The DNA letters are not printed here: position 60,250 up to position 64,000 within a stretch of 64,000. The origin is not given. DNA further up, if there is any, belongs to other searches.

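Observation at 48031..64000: Open-ended ORF of more than 5,320 codons: a modular giant surface protein I cannot assign to a named family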

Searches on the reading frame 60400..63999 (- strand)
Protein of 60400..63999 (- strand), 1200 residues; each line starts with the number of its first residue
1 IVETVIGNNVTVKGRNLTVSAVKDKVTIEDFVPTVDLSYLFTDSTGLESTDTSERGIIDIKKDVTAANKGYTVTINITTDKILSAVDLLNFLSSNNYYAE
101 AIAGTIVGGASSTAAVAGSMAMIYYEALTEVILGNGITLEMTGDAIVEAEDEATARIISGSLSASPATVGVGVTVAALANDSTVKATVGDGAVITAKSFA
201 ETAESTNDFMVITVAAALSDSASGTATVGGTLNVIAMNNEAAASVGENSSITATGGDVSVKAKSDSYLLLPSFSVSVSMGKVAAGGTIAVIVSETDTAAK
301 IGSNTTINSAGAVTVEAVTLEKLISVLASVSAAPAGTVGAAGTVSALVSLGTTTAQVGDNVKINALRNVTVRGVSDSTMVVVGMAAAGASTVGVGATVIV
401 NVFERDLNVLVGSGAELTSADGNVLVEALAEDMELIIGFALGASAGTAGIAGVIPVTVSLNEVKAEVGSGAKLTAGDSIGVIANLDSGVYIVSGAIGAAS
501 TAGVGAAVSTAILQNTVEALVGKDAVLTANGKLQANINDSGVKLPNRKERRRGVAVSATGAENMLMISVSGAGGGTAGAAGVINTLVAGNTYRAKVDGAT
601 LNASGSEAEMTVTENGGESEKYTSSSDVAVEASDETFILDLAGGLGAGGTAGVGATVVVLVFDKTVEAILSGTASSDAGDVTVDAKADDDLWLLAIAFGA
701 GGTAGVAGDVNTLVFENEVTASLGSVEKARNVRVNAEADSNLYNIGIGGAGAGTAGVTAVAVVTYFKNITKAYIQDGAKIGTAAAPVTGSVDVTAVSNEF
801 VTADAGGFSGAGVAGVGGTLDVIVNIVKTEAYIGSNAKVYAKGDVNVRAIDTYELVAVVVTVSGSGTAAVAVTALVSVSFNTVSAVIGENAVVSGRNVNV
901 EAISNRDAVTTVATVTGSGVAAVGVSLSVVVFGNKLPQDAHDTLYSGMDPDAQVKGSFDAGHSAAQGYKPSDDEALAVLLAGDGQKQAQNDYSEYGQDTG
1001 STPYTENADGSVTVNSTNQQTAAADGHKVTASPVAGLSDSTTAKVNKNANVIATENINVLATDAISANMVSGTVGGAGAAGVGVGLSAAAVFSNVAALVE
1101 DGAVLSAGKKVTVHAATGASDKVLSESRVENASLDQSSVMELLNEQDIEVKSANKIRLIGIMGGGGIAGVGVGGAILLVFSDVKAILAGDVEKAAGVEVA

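Call 27: search_protein_representatives(protein=window:60400-63999:-)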
Query: 1200 residues. Proteins with E-value up to 0.001 (for the whole library): 648; up to 1e-10: 342; up to 1e-30: 153. The best 150 are listed.
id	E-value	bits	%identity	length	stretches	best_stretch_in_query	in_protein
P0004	2.4e-210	717.9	39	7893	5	4-1197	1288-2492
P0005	1.7e-207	708.5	45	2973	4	5-954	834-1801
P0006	2.3e-207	708.1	46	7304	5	183-1018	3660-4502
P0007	1.3e-202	692.3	47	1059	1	2-1012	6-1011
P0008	2.0e-196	671.9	45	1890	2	8-1013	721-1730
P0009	2.6e-196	671.5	39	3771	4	6-1199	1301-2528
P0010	1.9e-179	615.7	61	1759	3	544-947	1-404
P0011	2.3e-167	575.6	40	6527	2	2-1199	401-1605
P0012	6.7e-154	531.1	45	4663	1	411-1196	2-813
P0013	3.3e-141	489.1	33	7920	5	7-1188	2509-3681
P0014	1.2e-140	487.2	38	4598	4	53-945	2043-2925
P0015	1.3e-140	487.1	39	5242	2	5-1198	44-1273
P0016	1.1e-137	477.5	37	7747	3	6-1199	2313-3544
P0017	1.8e-137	476.7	37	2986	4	51-945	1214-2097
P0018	1.1e-134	467.4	40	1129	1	86-1197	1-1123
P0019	1.4e-134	467.1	33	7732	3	9-1195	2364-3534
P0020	1.8e-131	456.8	36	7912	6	15-999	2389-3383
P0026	1.6e-118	414.0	32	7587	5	8-1199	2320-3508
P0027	6.8e-118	411.9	36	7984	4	4-736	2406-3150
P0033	4.9e-111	389.2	31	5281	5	4-1196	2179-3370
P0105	4.7e-47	177.4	32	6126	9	84-668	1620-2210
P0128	1.7e-38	149.1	29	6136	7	85-530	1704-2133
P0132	1.6e-37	145.8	33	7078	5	330-940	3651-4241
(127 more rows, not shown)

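Call 35: list_cluster_members(proteins=[P0004, P0006, P0011, P0012, P0013, P0016, P0019, P0026, P0033, P0105])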
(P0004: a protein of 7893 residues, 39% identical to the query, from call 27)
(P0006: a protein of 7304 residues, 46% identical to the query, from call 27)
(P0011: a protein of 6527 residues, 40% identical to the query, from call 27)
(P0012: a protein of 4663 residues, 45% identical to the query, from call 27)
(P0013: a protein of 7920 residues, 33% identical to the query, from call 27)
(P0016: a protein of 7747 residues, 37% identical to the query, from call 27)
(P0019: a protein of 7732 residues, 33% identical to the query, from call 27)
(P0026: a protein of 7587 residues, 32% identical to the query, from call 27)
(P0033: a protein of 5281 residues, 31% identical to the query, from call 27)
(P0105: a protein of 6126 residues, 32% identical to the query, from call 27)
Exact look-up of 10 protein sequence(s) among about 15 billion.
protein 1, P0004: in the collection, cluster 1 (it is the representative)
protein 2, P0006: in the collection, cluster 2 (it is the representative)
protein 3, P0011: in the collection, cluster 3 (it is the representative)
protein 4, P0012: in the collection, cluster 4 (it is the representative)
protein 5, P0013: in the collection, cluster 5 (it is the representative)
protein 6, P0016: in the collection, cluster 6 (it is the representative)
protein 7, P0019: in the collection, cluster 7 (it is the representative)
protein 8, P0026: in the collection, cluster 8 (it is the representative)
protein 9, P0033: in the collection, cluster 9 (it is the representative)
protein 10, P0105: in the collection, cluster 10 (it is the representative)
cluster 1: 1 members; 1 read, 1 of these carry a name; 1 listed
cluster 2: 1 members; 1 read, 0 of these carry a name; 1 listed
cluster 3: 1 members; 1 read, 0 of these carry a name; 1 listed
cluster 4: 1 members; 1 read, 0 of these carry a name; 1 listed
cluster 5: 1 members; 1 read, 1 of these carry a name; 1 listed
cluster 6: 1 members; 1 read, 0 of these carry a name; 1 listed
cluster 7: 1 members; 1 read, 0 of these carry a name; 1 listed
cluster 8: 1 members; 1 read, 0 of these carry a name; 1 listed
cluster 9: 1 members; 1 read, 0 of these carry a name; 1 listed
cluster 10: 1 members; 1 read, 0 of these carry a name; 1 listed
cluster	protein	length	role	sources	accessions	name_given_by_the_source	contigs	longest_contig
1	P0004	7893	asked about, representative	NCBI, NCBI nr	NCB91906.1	MAG: hypothetical protein EOM40_04945, partial [Clostridia bacterium] | hypothetical protein [Clostridia bacterium]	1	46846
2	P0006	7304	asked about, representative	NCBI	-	-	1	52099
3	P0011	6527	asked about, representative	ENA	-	-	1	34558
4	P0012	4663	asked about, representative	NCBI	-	-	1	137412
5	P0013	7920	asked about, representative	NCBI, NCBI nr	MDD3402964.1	MAG: hypothetical protein PHQ72_06365 [Hespellia sp.] | hypothetical protein [Hespellia sp.]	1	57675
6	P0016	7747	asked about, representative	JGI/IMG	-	-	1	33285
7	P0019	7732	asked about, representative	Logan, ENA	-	-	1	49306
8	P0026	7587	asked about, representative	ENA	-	-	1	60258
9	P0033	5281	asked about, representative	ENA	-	-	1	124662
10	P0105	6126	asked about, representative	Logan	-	-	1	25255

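Call 60: find_encoding_contigs(protein=P0013, flank=8000, max_places=1)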
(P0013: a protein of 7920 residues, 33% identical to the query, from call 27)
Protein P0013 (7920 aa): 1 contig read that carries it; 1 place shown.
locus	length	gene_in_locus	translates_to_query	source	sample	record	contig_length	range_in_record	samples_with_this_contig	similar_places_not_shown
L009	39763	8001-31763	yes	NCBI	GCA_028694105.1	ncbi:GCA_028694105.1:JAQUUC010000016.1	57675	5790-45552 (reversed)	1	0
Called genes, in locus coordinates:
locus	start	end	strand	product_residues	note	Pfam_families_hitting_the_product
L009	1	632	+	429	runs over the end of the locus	PF01554:MatE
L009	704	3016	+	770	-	PF00270:DEAD, PF04851:ResIII, PF00271:Helicase_C, PF22982:WHD_HRQ1 (weak), PF09369:MZB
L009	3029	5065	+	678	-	PF00580:UvrD-helicase, PF01443:Viral_helicase1 (faint), PF13086:AAA_11 (faint), PF13245:AAA_19, PF13604:AAA_30 (faint), PF13361:UvrD_C, PF13538:UvrD_C_2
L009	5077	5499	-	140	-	PF00376:MerR, PF13411:MerR_1, PF09278:MerR-DNA-bind (weak)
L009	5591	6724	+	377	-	PF04015:DUF362, PF12797:Fer4_2 (faint), PF12838:Fer4_7, PF13237:Fer4_10 (weak), PF14697:Fer4_21 (faint)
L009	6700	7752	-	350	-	PF23914:TPR_CcmH_CycH (weak), PF13371:TPR_9 (weak), PF00515:TPR_1 (weak), PF07719:TPR_2 (weak), PF13181:TPR_8 (weak), PF13432:TPR_16 (weak), PF14559:TPR_19, PF13371:TPR_9 (weak), +11 more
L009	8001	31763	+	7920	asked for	-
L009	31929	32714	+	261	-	PF07264:EI24 (weak), PF06161:DUF975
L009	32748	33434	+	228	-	PF00072:Response_reg, PF00486:Trans_reg_C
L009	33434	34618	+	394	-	PF00512:HisKA, PF02518:HATPase_c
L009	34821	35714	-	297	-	-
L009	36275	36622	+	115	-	-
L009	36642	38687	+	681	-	PF19789:DUF6273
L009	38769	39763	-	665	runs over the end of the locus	PF00724:Oxidored_FMN, PF07992:Pyr_redox_2 (weak), PF00070:Pyr_redox (weak), PF01134:GIDA (weak), PF12831:FAD_oxidored, PF13450:NAD_binding_8 (weak), PF07992:Pyr_redox_2, PF00070:Pyr_redox, +6 more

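Call 61: find_encoding_contigs(protein=P0006, flank=8000, max_places=1)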
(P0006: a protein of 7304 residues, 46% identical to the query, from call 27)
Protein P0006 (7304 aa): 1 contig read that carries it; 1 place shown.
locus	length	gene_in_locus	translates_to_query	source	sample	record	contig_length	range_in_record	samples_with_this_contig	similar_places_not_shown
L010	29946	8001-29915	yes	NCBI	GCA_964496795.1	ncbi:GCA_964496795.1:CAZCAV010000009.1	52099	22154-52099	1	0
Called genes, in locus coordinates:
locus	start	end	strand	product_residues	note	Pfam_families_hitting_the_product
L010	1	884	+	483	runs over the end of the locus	PF03606:DcuC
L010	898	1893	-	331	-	PF00069:Pkinase, PF07714:PK_Tyr_Ser-Thr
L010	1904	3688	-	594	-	PF01432:Peptidase_M3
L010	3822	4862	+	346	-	PF01820:Dala_Dala_lig_N, PF02655:ATP-grasp_3, PF02786:CPSase_L_D2 (weak), PF07478:Dala_Dala_lig_C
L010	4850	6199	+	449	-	PF01225:Mur_ligase (weak), PF08245:Mur_ligase_M, PF02875:Mur_ligase_C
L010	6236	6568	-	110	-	PF01865:PhoU_div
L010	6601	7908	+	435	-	PF00196:GerE, PF08281:Sigma70_r4_2 (weak)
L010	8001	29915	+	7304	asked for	-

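Call 62: find_encoding_contigs(protein=P0026, flank=8000, max_places=1)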
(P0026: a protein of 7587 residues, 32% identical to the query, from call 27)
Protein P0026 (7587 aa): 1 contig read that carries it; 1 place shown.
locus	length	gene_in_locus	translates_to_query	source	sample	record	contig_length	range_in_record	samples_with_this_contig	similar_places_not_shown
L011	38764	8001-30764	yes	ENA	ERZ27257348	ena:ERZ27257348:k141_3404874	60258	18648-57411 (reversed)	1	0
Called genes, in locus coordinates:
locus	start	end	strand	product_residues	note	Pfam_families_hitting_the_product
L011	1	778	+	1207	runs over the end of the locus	?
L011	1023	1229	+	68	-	-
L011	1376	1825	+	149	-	PF04397:LytTR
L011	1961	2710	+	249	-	-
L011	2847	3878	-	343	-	PF13749:HATPase_c_4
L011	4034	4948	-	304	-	PF00072:Response_reg, PF00990:GGDEF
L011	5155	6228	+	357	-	PF02568:ThiI (weak), PF03054:tRNA_Me_trans, PF20259:tRNA_Me_trans_M, PF20258:tRNA_Me_trans_C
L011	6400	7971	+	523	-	PF12895:ANAPC3 (faint), PF13424:TPR_12 (faint), PF13431:TPR_17 (faint), PF00515:TPR_1 (faint), PF07719:TPR_2 (faint), PF12862:ANAPC5 (faint), PF13181:TPR_8 (faint), PF13371:TPR_9 (faint), +5 more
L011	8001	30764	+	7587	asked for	-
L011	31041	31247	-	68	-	PF12668:DUF3791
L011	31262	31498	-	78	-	-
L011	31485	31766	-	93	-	PF20586:DUF6788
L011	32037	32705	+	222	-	PF01613:Flavin_Reduct, PF21349:RUBY_RBDX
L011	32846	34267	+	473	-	PF00133:tRNA-synt_1 (faint), PF01406:tRNA-synt_1e, PF09334:tRNA-synt_1g, PF09190:DALR_2, PF23493:CysS_C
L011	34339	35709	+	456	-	PF01225:Mur_ligase (faint), PF08245:Mur_ligase_M, PF02875:Mur_ligase_C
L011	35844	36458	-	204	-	-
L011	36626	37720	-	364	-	-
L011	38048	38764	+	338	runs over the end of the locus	PF00395:SLH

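Call 64: search_protein_families(library=pfam, proteins=[L010:8001-18200:+, L009:8001-15500:+, L011:8001-15500:+], max_evalue=0.01)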
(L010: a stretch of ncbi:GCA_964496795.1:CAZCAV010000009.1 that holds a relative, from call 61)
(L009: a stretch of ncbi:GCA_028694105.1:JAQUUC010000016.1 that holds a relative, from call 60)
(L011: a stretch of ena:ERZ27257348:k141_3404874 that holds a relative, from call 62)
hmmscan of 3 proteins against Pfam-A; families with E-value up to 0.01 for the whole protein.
L010:8001-18200:+ (3400 aa): 1 family
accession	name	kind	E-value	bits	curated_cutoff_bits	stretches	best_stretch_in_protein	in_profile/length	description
PF18998.6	Flg_new_2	-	0.0056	17.1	23.6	1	890-925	3-37/73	Divergent InlB B-repeat domain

L009:8001-15500:+ (2500 aa): 1 family
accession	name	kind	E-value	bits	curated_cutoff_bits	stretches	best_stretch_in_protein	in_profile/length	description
PF12048.14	DUF3530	-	0.00076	19.3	29.8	1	72-222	120-208/310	Protein of unknown function (DUF3530)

L011:8001-15500:+ (2500 aa): 0 families

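Call 69: search_protein_families(library=ncbifam, proteins=[P0012, P0005, P0007], max_evalue=0.01)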
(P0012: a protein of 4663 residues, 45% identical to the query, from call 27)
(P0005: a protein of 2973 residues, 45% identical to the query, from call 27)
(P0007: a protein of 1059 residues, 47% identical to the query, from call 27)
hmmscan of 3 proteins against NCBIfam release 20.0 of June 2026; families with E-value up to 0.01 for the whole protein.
P0012 (4663 aa): 1 family
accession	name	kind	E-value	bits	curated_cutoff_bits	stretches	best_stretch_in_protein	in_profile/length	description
NF012206.1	LktA_tand_53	repeat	1.1e-06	28.7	50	2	245-297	2-53/53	tandem repeat-containing filamentous protein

P0005 (2973 aa): 1 family
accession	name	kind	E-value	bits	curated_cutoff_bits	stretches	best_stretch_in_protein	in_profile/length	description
NF012206.1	LktA_tand_53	repeat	1.6e-17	63.4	50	9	1547-1598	2-53/53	tandem repeat-containing filamentous protein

P0007 (1059 aa): 1 family
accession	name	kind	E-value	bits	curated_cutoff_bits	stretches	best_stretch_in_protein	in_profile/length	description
NF012206.1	LktA_tand_53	repeat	3.8e-41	139.1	50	8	111-164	1-53/53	tandem repeat-containing filamentous protein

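Call 78: list_cluster_members(proteins=[P0005, P0007, P0008, P0009, P0010, P0014, P0020, P0027, P0132, P0128])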
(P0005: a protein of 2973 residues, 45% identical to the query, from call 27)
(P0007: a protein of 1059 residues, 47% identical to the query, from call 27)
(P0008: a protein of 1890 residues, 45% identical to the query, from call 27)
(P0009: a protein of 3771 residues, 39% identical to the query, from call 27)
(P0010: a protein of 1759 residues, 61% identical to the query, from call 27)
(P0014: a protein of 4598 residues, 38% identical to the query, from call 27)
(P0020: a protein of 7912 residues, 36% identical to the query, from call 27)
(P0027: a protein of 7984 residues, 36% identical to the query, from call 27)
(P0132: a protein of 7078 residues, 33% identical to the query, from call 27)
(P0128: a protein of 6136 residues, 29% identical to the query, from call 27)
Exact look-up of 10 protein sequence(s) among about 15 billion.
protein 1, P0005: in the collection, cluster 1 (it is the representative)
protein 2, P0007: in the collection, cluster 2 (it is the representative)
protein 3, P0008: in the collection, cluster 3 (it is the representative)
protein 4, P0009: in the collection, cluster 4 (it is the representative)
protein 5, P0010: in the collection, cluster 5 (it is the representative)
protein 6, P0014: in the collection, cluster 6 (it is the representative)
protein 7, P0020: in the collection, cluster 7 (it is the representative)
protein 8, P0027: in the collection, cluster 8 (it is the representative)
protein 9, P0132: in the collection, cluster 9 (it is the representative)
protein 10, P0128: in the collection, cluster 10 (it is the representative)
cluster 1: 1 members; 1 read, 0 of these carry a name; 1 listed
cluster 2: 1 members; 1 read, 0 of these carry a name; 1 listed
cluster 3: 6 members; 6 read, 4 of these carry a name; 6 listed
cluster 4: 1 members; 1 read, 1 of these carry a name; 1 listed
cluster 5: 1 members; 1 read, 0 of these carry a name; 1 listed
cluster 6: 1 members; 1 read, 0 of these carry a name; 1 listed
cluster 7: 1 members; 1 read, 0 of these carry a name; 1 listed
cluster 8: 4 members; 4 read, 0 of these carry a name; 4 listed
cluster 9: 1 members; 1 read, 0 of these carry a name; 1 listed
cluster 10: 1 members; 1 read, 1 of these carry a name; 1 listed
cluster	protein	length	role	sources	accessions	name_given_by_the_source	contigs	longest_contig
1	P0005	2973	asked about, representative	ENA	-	-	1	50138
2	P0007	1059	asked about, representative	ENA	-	-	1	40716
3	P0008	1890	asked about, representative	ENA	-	-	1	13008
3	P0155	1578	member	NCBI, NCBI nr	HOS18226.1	MAG TPA: hypothetical protein PK438_02975, partial [Clostridia bacterium] | hypothetical protein [Clostridia bacterium]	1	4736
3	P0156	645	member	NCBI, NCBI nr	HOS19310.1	MAG TPA: hypothetical protein PK438_08470, partial [Clostridia bacterium] | hypothetical protein [Clostridia bacterium]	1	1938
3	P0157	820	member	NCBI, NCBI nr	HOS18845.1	MAG TPA: hypothetical protein PK438_06115, partial [Clostridia bacterium] | hypothetical protein [Clostridia bacterium]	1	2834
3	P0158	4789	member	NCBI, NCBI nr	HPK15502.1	MAG TPA: hypothetical protein PKW41_05865, partial [Clostridia bacterium] | hypothetical protein [Clostridia bacterium]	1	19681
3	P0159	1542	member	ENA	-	-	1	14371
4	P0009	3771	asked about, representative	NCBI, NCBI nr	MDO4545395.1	MAG: hypothetical protein Q4C25_04495, partial [Bacillota bacterium] | hypothetical protein [Bacillota bacterium]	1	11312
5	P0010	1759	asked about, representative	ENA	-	-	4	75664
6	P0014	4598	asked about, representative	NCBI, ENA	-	-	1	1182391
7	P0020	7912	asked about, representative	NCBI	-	-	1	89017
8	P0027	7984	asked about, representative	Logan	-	-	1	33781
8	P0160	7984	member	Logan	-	-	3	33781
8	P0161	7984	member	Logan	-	-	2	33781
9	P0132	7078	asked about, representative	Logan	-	-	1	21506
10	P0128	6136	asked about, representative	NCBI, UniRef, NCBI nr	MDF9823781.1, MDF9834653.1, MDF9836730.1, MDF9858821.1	hypothetical protein M2475_000202 [Breznakia sp. PF5-3] | beta strand repeat-containing protein n=1 Tax=unclassified Breznakia TaxID=2623764 ... | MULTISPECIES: hypothetical protein [unclassified Breznakia]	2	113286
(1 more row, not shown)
